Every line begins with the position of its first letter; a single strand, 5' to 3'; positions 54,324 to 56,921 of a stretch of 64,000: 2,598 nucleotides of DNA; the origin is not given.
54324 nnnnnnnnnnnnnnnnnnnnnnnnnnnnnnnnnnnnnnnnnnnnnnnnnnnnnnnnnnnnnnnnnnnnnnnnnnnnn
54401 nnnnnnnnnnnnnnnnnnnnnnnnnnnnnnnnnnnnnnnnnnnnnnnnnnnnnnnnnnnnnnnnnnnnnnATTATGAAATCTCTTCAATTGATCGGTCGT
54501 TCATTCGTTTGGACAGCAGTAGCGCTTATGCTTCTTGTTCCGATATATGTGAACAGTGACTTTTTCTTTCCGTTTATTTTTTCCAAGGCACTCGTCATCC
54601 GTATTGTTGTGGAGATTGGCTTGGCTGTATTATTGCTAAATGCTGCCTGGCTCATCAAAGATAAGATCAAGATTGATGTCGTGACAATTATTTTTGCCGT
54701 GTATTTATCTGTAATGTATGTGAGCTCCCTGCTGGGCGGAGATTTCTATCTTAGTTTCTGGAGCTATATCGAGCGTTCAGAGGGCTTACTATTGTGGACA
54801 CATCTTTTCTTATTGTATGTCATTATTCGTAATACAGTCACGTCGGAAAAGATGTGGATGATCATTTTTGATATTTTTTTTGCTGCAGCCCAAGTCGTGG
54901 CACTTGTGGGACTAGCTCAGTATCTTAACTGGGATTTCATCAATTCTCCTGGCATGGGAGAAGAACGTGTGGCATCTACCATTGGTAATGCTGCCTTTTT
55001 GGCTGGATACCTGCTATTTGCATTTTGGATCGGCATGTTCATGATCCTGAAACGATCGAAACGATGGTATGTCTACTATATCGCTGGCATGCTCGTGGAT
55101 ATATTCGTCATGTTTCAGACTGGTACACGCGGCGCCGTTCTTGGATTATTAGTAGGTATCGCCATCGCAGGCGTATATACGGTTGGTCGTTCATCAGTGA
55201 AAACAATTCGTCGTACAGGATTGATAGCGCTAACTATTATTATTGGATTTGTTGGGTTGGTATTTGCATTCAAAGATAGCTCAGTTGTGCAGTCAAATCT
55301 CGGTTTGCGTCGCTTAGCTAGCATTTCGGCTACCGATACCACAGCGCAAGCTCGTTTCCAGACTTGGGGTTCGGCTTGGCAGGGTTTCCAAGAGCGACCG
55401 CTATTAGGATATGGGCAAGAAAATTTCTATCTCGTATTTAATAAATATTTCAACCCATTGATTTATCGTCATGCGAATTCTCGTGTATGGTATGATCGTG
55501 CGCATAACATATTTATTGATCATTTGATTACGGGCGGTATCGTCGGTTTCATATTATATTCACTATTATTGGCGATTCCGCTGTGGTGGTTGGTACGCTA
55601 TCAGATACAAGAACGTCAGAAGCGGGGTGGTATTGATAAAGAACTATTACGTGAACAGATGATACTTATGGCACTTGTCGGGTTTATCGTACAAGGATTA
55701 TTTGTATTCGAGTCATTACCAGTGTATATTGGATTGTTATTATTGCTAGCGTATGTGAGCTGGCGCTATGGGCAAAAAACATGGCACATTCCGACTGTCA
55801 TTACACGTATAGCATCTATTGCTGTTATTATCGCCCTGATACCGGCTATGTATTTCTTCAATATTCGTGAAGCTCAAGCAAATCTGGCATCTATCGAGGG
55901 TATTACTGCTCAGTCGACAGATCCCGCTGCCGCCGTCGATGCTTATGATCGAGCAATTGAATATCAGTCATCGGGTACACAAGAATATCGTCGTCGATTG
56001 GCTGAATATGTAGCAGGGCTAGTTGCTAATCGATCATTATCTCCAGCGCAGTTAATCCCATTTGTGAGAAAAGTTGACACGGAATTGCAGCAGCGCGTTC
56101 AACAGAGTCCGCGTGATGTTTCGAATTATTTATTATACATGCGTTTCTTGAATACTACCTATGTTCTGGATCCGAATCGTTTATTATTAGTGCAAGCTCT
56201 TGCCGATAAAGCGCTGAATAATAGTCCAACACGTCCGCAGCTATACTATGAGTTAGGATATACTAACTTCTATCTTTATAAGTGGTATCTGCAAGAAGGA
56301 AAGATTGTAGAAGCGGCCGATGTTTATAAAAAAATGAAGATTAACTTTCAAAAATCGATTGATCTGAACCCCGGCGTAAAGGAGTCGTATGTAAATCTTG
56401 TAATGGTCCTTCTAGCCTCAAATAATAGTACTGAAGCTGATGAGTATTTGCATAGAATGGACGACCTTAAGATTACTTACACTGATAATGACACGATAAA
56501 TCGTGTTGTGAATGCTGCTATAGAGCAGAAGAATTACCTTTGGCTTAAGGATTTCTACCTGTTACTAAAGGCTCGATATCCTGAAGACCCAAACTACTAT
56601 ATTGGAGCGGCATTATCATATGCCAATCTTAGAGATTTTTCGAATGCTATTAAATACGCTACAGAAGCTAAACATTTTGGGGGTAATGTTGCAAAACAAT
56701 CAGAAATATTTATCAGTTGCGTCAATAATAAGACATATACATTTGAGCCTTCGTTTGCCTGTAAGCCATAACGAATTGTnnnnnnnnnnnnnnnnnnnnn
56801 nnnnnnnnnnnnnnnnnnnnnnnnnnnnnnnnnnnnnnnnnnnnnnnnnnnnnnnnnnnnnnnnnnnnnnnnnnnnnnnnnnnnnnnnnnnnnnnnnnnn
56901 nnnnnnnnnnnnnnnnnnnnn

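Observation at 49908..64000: Candidate surface-protein O-glycosylation locus: giant Thr/Ser-rich secreted protein, two WaaL/PglL-like ligases, PMT/ArnT-like GT-C enzyme and three GT4 transferases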

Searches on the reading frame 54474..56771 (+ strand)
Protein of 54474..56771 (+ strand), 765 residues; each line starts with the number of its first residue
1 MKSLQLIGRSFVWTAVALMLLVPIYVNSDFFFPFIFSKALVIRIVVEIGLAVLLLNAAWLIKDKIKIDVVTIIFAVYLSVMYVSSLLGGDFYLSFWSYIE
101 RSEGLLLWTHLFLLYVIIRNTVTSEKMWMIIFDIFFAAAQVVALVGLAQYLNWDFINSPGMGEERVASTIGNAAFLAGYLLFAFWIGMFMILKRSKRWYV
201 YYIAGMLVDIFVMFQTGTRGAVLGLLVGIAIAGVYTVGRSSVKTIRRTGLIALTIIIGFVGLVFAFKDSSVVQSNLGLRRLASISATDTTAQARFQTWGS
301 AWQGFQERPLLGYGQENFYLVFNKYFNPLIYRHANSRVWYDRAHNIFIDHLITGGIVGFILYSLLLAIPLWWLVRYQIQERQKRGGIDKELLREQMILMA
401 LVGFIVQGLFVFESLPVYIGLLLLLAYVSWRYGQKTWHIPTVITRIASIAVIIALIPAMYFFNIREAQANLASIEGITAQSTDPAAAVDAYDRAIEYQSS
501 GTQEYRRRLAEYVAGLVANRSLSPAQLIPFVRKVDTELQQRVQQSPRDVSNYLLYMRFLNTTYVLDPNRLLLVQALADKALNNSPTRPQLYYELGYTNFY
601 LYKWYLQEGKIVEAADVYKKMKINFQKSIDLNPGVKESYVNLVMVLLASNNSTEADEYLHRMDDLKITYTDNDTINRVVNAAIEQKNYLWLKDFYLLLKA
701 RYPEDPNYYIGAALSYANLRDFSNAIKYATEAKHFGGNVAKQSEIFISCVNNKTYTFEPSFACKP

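Call 5: search_protein_families(library=pfam, proteins=[window:54474-56771:+], max_evalue=0.01)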
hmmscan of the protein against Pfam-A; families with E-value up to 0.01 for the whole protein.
window:54474-56771:+ (765 aa): 2 families
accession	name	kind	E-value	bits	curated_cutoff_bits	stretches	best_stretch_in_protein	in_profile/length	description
PF04932.20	Wzy_C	-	1.1e-19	71.1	31.7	1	205-362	2-148/149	O-Antigen ligase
PF13431.12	TPR_17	-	0.00014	22.3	24.4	0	625-655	2-32/34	Tetratricopeptide repeat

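Call 11: search_protein_families(library=ncbifam, proteins=[window:54474-56771:+], max_evalue=0.01)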
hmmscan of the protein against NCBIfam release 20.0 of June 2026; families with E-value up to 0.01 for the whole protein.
window:54474-56771:+ (765 aa): 2 families
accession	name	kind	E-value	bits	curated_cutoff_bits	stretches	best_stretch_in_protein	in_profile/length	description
NF038257.2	exopoly_VpsP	subfamily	0.003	17.2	125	1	575-661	55-144/213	VpsP family polysaccharide biosynthesis protein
TIGR00990.1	3a0801s09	subfamily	0.0076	14.9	757.25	0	624-661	353-390/615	mitochondrial import receptor subunit TOM70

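Call 13: search_solved_structures(query=window:54474-56771:+, max_evalue=1)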
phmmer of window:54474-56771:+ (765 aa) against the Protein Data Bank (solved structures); distinct sequences matched with E-value up to 1: 2.
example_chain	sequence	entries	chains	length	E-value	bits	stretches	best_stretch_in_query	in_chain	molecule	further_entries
1w3b_A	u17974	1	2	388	0.8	11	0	624-694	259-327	UDP-N-ACETYLGLUCOSAMINE--PEPTIDE N-ACETYLGLUCOSAMINYLTRANSFERASE 110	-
6eou_A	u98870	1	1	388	0.81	11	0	624-694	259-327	UDP-N-acetylglucosamine--peptide N-acetylglucosaminyltransferase 110 kDa subunit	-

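Call 34: find_homologous_proteins(query=window:54474-56771:+, max_evalue=0.001)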
Query window:54474-56771:+ (765 aa): 943 proteins with E <= 0.001 among 8000 candidates; the best 120 are listed.
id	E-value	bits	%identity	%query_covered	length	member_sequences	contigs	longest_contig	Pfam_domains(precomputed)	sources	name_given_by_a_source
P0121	0.0e+0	1703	100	100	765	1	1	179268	PF04932.21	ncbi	-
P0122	7.8e-283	958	55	100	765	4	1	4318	PF04932.21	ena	-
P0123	2.6e-219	748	47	99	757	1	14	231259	PF04932.21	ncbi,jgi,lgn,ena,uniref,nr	ncbi:MAG: hypothetical protein COV55_01080 [Candidatus Komeilibacteria bacterium CG11_big_fil_rev_8_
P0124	3.8e-219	748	47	99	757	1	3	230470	PF04932.21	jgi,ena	-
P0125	6.8e-215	734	48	97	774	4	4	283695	PF04932.21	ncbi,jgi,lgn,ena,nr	ncbi:O-antigen ligase family protein [Candidatus Parcubacteria bacterium]|jgi:O-antigen ligase|nr:O-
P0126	5.2e-211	721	45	97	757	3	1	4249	PF13431.13,PF13414.13,PF04932.21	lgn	-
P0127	7.4e-211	720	46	98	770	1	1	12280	PF04932.21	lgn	-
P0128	1.2e-208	713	45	99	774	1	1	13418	PF13431.13,PF04932.21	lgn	-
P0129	1.9e-204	699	45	97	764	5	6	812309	PF04932.21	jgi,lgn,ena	jgi:O-antigen ligase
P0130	3.9e-204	698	45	98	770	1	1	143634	PF04932.21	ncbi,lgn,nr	ncbi:MAG: hypothetical protein C3F02_03515 [Parcubacteria group bacterium]|nr:MAG: hypothetical prot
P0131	1.7e-203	696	45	99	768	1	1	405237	PF04932.21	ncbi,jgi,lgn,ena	ncbi:MAG: O-antigen ligase family protein [Patescibacteria group bacterium]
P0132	2.5e-203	695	45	97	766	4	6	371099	PF04932.21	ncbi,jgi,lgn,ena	-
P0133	8.6e-201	687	45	98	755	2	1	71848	PF04932.21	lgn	-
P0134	2.8e-200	685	49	92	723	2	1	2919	PF04932.21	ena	-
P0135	2.4e-198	679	45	98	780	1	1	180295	PF04932.21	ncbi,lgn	-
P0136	2.1e-190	653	44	97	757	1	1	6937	PF13414.13,PF04932.21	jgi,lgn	-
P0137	2.0e-185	636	42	99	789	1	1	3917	PF13431.13,PF04932.21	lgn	-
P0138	2.6e-180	619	45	88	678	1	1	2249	PF13431.13,PF04932.21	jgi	jgi:O-antigen ligase/tetratricopeptide (TPR) repeat protein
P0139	1.9e-168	580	43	97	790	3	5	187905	PF13431.13,PF00515.35,PF13181.13,PF07719.24,PF04932.21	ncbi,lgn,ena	-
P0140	9.7e-165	568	40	98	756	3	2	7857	PF13431.13,PF13424.13,PF13181.13,PF07719.24,PF04932.21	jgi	-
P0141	2.5e-164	567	39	98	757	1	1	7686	PF14559.13,PF13431.13,PF13181.13,PF07719.24,PF04932.21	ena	-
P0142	9.3e-163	561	39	98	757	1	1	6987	PF13431.13,PF13414.13,PF00515.35,PF13424.13,PF13181.13,PF07719.24,PF04932.21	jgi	-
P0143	5.0e-160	552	39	97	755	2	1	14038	PF13431.13,PF00515.35,PF13424.13,PF13428.13,PF13181.13,PF07719.24,PF04932.21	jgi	jgi:O-antigen ligase/thioredoxin-like negative regulator of GroEL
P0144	5.9e-160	552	39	98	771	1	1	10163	PF14559.13,PF13431.13,PF13371.13,PF00515.35,PF13424.13,PF13428.13,PF13181.13,PF07719.24,PF04932.21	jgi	-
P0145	1.4e-157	544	39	97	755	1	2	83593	PF14559.13,PF11846.15,PF00515.35,PF13424.13,PF13181.13,PF07719.24,PF04932.21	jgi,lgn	-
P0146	7.6e-155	535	39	98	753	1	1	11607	PF13431.13,PF13424.13,PF13428.13,PF07719.24,PF13174.13,PF04932.21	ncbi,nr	ncbi:MAG: O-antigen ligase family protein [Candidatus Portnoybacteria bacterium]|nr:O-antigen ligase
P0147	2.6e-154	533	38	99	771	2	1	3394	PF13431.13,PF00515.35,PF13181.13,PF07719.24,PF04932.21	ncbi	-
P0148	1.0e-152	528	38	98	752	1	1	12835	PF13431.13,PF00515.35,PF07719.24,PF04932.21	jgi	-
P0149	1.1e-152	528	37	97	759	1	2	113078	PF13431.13,PF04932.21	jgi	-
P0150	1.0e-151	525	39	95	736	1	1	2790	PF13181.13,PF07719.24,PF04932.21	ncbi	ncbi:MAG: O-antigen ligase family protein, partial [bacterium]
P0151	6.8e-151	522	38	97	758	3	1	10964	PF07719.24,PF04932.21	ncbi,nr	ncbi:O-antigen ligase family protein [Patescibacteria group bacterium]|nr:O-antigen ligase family pr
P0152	2.7e-150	520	37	97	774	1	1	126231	PF13431.13,PF00515.35,PF13181.13,PF07719.24,PF04932.21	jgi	jgi:O-antigen ligase/tetratricopeptide (TPR) repeat protein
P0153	1.7e-149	517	37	98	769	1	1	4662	PF13431.13,PF00515.35,PF07719.24,PF04932.21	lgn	-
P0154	8.6e-149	515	37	97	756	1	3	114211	PF13431.13,PF04932.21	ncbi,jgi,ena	-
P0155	1.7e-148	514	36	99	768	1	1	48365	PF13431.13,PF13414.13,PF07719.24,PF04932.21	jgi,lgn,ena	-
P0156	6.3e-148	512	37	98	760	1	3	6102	PF13431.13,PF00515.35,PF13424.13,PF13428.13,PF07719.24,PF04932.21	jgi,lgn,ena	-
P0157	8.9e-148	512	38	98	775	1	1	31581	PF14559.13,PF13431.13,PF13414.13,PF13424.13,PF07719.24,PF04932.21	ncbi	-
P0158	1.0e-146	508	36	97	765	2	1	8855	PF07719.24,PF04932.21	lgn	-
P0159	4.8e-146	506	37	97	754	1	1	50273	PF14559.13,PF13431.13,PF13181.13,PF07719.24,PF04932.21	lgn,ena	-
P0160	1.0e-145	505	35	98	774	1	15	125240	PF04932.21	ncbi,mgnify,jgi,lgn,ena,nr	ncbi:hypothetical protein HOD96_00505 [Candidatus Falkowbacteria bacterium]|mgnify:CR=1 FL=1|jgi:O-a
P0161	2.2e-145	504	37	98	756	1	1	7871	PF13431.13,PF00515.35,PF21033.5,PF13428.13,PF13181.13,PF07719.24,PF04932.21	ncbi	-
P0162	5.1e-145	503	37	98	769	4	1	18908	PF07719.24,PF04932.21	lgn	-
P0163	1.9e-144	501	37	98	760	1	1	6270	PF14559.13,PF13431.13,PF17874.8,PF13424.13,PF13428.13,PF13181.13,PF07719.24,PF04932.21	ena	-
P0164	2.5e-144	500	35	99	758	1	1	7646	PF13414.13,PF00515.35,PF13181.13,PF07719.24,PF04932.21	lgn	-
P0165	1.4e-143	498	36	98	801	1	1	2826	PF13414.13,PF07719.24,PF04932.21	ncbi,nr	ncbi:MAG: O-antigen ligase family protein, partial [Patescibacteria group bacterium]|nr:O-antigen li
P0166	1.2e-142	495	35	95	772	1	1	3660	PF13431.13,PF04932.21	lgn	-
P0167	4.2e-142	493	37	97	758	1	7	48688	PF07719.24,PF04932.21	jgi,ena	-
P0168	7.7e-142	492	36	97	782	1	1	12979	PF13414.13,PF13181.13,PF07719.24,PF04932.21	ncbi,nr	ncbi:MAG: hypothetical protein GWO87_00265 [Xanthomonadaceae bacterium]|nr:hypothetical protein [Rho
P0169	4.6e-141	490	36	99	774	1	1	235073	PF07719.24,PF04932.21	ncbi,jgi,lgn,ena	ncbi:MAG: O-antigen ligase family protein [Patescibacteria group bacterium]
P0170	8.6e-141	489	37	96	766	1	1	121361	PF00515.35,PF13424.13,PF13181.13,PF07719.24,PF04932.21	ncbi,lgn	-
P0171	1.1e-140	488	36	98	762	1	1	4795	PF00515.35,PF13424.13,PF13176.13,PF13181.13,PF07719.24,PF04932.21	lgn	-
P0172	1.7e-140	488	37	98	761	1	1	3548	PF07719.24,PF04932.21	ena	-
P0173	8.0e-135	469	44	65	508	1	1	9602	PF13431.13,PF13414.13,PF04932.21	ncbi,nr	ncbi:MAG: O-antigen ligase family protein, partial [bacterium]|nr:O-antigen ligase family protein [b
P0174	1.5e-133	465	37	98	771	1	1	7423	PF04932.21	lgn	-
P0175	2.8e-131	457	35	97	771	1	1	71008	PF14559.13,PF13431.13,PF13414.13,PF13432.13,PF13428.13,PF07719.24,PF04932.21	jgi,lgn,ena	-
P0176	2.4e-130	454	36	97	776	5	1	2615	PF13431.13,PF04932.21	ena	-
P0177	1.1e-126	442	35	98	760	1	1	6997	PF13431.13,PF13432.13,PF04932.21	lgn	-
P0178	1.5e-123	432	45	60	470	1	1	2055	PF04932.21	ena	-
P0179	1.1e-121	426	35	97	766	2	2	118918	PF13431.13,PF13414.13,PF04932.21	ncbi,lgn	-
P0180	1.4e-121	425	34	99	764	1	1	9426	PF13431.13,PF04932.21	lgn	-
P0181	1.5e-121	425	45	59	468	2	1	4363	PF04932.21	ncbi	-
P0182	4.9e-118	413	34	97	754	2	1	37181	PF04932.21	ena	-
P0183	3.6e-117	411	35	88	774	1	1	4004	PF04932.21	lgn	-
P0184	5.0e-117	410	33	98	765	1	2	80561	PF07719.24,PF04932.21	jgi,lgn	jgi:O-antigen ligase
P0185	1.3e-115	405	34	98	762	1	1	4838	PF04932.21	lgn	-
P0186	2.9e-112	394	32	98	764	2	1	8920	PF13431.13,PF04932.21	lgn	-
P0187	5.3e-112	394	34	86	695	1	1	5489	PF04932.21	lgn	-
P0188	3.5e-111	391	32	99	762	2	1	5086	PF13431.13,PF13428.13,PF07719.24,PF04932.21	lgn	-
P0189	1.4e-109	385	32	97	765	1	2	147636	PF04932.21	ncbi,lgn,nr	ncbi:MAG: O-antigen ligase family protein [Candidatus Doudnabacteria bacterium]|nr:O-antigen ligase 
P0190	2.3e-109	385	32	99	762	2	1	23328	PF13431.13,PF04932.21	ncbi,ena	-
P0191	3.7e-109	384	34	88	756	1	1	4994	PF14559.13,PF13431.13,PF13428.13,PF04932.21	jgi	-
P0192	3.1e-108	381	33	96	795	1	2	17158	PF04932.21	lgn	-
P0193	4.5e-108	381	33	99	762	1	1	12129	PF04932.21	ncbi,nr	ncbi:MAG: O-antigen ligase family protein [bacterium]|nr:O-antigen ligase family protein [bacterium]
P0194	7.0e-108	380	31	97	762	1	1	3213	PF04932.21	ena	-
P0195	7.5e-108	380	32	97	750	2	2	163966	PF14559.13,PF04932.21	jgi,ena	-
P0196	1.0e-107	379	32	99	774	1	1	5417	PF04932.21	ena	-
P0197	2.2e-107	378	33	94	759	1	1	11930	PF04932.21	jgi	jgi:O-antigen ligase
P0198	1.6e-106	375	33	82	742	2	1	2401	PF04932.21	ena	-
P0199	2.9e-106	375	30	99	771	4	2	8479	PF14559.13,PF00515.35,PF04932.21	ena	-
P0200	3.1e-106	374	31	98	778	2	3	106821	PF14559.13,PF13431.13,PF00515.35,PF07719.24,PF04932.21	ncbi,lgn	-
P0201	1.1e-104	369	32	99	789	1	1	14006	PF00515.35,PF04932.21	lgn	-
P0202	3.6e-104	368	32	99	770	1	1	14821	PF04932.21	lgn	-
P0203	3.9e-104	368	32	97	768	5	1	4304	PF14559.13,PF04932.21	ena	-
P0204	4.8e-104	367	33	81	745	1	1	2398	PF00515.35,PF04932.21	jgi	jgi:O-antigen ligase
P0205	7.9e-104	366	34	86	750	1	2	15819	PF04932.21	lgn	-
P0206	4.7e-103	364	30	99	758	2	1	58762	PF14559.13,PF04932.21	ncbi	-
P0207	3.9e-101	358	33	87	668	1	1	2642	PF13431.13,PF04932.21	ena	-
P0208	1.1e-100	356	33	97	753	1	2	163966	PF14559.13,PF13431.13,PF04932.21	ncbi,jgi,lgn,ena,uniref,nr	ncbi:MAG: hypothetical protein COT81_04575 [Candidatus Buchananbacteria bacterium CG10_big_fil_rev_8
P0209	2.8e-100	355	31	96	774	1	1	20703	PF04932.21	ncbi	-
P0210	5.5e-99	350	32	85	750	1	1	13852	PF04932.21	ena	-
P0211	6.7e-99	350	28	73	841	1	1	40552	PF00515.35,PF07719.24,PF04932.21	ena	-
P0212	1.2e-97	346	33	87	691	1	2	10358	PF14559.13,PF13431.13,PF13414.13,PF00515.35,PF13424.13,PF21033.5,PF13428.13,PF13181.13,PF07719.24,PF04932.21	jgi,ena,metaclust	metaclust:\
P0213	2.3e-97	345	31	97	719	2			PF14559.13,PF13432.13,PF13428.13,PF07719.24,PF04932.21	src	-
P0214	1.0e-96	343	32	86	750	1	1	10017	PF04932.21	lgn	-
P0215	7.4e-96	340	33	86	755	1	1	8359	PF04932.21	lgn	-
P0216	2.3e-95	339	32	86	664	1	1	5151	PF04932.21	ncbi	-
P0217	5.5e-91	324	31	96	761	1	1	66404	PF14559.13,PF13431.13,PF13414.13,PF00515.35,PF13432.13,PF07719.24,PF04932.21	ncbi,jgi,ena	ncbi:MAG: O-antigen ligase family protein [Patescibacteria group bacterium]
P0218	2.9e-87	312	30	74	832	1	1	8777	PF14559.13,PF13431.13,PF23914.2,PF13414.13,PF00515.35,PF13424.13,PF13432.13,PF13428.13,PF13181.13,PF07719.24,PF04932.21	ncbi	-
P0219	9.1e-87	310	31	75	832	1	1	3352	PF13431.13,PF23914.2,PF13414.13,PF13428.13,PF14559.13,PF00515.35,PF13424.13,PF21033.5,PF13432.13,PF13181.13,PF07719.24,PF04932.21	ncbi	-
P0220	3.6e-86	308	30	96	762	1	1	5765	PF13431.13,PF13414.13,PF13176.13,PF13428.13,PF14559.13,PF00515.35,PF13424.13,PF21033.5,PF13432.13,PF13181.13,PF07719.24,PF04932.21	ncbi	-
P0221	1.3e-85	306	31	97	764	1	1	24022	PF14559.13,PF13431.13,PF13414.13,PF00515.35,PF13424.13,PF13428.13,PF13181.13,PF07719.24,PF04932.21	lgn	-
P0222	4.1e-85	305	28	95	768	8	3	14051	PF14559.13,PF13431.13,PF13414.13,PF13371.13,PF00515.35,PF13424.13,PF21033.5,PF13428.13,PF13181.13,PF07719.24,PF04932.21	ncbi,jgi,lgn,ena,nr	ncbi:O-antigen ligase family protein [bacterium]|nr:O-antigen ligase family protein [bacterium]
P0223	1.6e-83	299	30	94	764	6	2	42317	PF13431.13,PF13414.13,PF00515.35,PF13432.13,PF13181.13,PF07719.24,PF04932.21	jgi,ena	-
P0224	1.9e-82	296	30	96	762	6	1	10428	PF13431.13,PF13414.13,PF13176.13,PF13428.13,PF14559.13,PF00515.35,PF13424.13,PF21033.5,PF13432.13,PF13181.13,PF07719.24,PF04932.21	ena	-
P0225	2.8e-82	295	30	97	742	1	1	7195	PF13431.13,PF13414.13,PF13176.13,PF13428.13,PF14559.13,PF00515.35,PF12895.14,PF13424.13,PF13432.13,PF13181.13,PF14561.13,PF07719.24,PF04932.21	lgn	-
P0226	4.9e-82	294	29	96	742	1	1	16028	PF13431.13,PF13414.13,PF00515.35,PF13428.13,PF07719.24,PF04932.21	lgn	-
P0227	1.8e-78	283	28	95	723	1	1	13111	PF13431.13,PF23914.2,PF13414.13,PF13176.13,PF13428.13,PF14559.13,PF25068.3,PF13371.13,PF00515.35,PF12895.14,PF13424.13,PF21033.5,PF13432.13,PF13181.13,PF14561.13,PF07719.24,PF13174.13,PF04932.21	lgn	-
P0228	2.4e-77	279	33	80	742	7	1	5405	PF14559.13,PF00515.35,PF12895.14,PF13424.13,PF13428.13,PF13181.13,PF07719.24,PF04932.21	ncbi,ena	ncbi:MAG: O-antigen ligase family protein [Patescibacteria group bacterium]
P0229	2.4e-77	279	30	79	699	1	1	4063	PF14559.13,PF13431.13,PF13424.13,PF13432.13,PF13428.13,PF13181.13,PF14561.13,PF07719.24,PF04932.21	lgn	-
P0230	7.0e-77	277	29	96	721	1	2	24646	PF13431.13,PF13414.13,PF13176.13,PF13428.13,PF00637.27,PF14559.13,PF13371.13,PF00515.35,PF12895.14,PF13424.13,PF21033.5,PF13432.13,PF13181.13,PF14561.13,PF07719.24,PF04932.21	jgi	jgi:O-antigen ligase/tetratricopeptide (TPR) repeat protein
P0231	7.5e-77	277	32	75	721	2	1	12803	PF23914.2,PF13414.13,PF25058.2,PF13176.13,PF13428.13,PF14559.13,PF00515.35,PF12895.14,PF13424.13,PF21033.5,PF13432.13,PF13181.13,PF14561.13,PF07719.24,PF04932.21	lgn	-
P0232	9.7e-77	277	29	86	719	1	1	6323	PF00515.35,PF07719.24,PF04932.21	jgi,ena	-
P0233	2.7e-76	275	29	98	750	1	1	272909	PF14559.13,PF23914.2,PF13414.13,PF00515.35,PF13424.13,PF21033.5,PF13432.13,PF13428.13,PF13181.13,PF07719.24,PF04932.21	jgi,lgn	jgi:O-antigen ligase/Flp pilus assembly protein TadD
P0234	4.4e-76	275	29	96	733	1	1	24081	PF14559.13,PF12895.14,PF21033.5,PF13432.13,PF13428.13,PF13181.13,PF14561.13,PF04932.21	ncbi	-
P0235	8.9e-76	274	30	87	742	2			PF13431.13,PF23914.2,PF13414.13,PF13176.13,PF13428.13,PF14559.13,PF12895.14,PF21033.5,PF13432.13,PF13181.13,PF14561.13,PF07719.24,PF13174.13,PF04932.21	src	-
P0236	1.0e-75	274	31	78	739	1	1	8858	PF13431.13,PF23914.2,PF13414.13,PF13428.13,PF14559.13,PF00515.35,PF12895.14,PF13424.13,PF21033.5,PF13432.13,PF13429.13,PF13181.13,PF07719.24,PF04932.21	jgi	jgi:tetratricopeptide (TPR) repeat protein/O-antigen ligase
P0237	1.3e-75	273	28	98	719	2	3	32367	PF14559.13,PF13431.13,PF23914.2,PF12895.14,PF13424.13,PF13428.13,PF13181.13,PF07719.24,PF04932.21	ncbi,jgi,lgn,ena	-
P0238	2.6e-75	272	31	79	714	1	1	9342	PF13431.13,PF23914.2,PF13414.13,PF25058.2,PF13428.13,PF14559.13,PF13371.13,PF00515.35,PF12895.14,PF13424.13,PF21033.5,PF13181.13,PF14561.13,PF07719.24,PF04932.21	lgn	-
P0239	5.3e-75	271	29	96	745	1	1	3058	PF14559.13,PF13431.13,PF13414.13,PF00515.35,PF13424.13,PF13428.13,PF13181.13,PF07719.24,PF04932.21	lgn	-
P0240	8.9e-75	270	32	87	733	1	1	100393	PF14559.13,PF13431.13,PF23914.2,PF13414.13,PF00515.35,PF13432.13,PF13428.13,PF13181.13,PF07719.24,PF04932.21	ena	-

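Call 57: predict_structure(alignment_id=A4)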
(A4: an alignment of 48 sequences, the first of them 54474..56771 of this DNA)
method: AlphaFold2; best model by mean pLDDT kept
length: 765 residues; sequences in the alignment: 48
mean_pLDDT: 93.0   pTM: 0.90
mean pLDDT of the five models: 93.0, 92.8, 92.4, 91.0, 90.8
residues with pLDDT >= 90: 636; 70-90: 110; 50-70: 12; < 50: 7
segments of 3 or more residues with pLDDT < 50: 159-162
pLDDT, mean of each block of 10 residues (from residue 1): 88 96 94 92 97 93 88 98 95 93 95 98 96 98 95 70 76 95 98 93 97 92 93 91 88 91 94 87 81 91 97 95 95 76 89 97 98 96 90 96 94 93 98 93 95 95 96 96 97 97 96 97 97 98 94 97 97 96 96 97 97 97 98 95 95 95 95 93 91 96 95 92 96 93 90 69 52
secondary structure, 60 per line:
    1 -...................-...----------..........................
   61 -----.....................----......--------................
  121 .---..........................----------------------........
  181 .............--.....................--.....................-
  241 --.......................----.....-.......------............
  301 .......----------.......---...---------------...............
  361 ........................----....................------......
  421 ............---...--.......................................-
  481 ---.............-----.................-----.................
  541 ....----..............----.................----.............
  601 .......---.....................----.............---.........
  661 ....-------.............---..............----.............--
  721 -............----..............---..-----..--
elements in order (helices of 4 or more, strands of 3 or more residues): H2-20 H35-60 E66-68 H69-86 H91-96 H105-121 H125-150 H173-193 H196-216 H219-239 H243-265 H270-274 H276-282 H289-307 H318-324 H346-384 H389-408 H415-432 E436-438 H441-479 H484-496 H502-518 H524-544 H549-562 H567-583 H588-607 H611-631 H636-648 H652-664 H672-684 H688-701 H706-718 H722-733 H738-751
